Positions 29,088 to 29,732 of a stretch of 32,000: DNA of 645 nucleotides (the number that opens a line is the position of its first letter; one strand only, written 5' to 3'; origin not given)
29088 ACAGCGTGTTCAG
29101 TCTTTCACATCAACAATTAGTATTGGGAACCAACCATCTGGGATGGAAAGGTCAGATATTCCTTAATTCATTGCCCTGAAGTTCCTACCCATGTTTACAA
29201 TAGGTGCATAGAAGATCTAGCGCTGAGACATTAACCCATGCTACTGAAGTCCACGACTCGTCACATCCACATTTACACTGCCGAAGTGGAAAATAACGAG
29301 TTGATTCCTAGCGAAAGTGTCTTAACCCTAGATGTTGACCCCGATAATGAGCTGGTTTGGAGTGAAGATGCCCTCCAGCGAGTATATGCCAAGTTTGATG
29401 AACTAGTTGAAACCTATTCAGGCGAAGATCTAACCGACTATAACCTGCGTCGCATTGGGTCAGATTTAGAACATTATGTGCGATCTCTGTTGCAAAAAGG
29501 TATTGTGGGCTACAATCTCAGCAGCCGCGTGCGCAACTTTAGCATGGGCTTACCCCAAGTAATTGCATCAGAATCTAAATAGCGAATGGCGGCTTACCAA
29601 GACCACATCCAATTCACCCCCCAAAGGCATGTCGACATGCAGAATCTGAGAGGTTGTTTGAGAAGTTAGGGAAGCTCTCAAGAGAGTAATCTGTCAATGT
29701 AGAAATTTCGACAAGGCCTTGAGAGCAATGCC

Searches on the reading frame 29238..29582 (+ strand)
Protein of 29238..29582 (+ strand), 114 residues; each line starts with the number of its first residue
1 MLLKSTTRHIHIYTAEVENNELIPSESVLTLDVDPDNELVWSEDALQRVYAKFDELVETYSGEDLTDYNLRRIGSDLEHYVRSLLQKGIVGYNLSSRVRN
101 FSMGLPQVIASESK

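Call 7: search_protein_families(library=pfam, proteins=[window:29238-29582:+], max_evalue=0.001)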
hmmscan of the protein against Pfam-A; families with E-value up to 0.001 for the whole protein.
window:29238-29582:+ (114 aa): 1 family
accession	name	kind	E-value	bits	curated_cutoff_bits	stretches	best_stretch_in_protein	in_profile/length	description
PF10664.14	NdhM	-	2.1e-53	179.6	27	1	3-108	1-106/107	Cyanobacterial and plastid NDH-1 subunit M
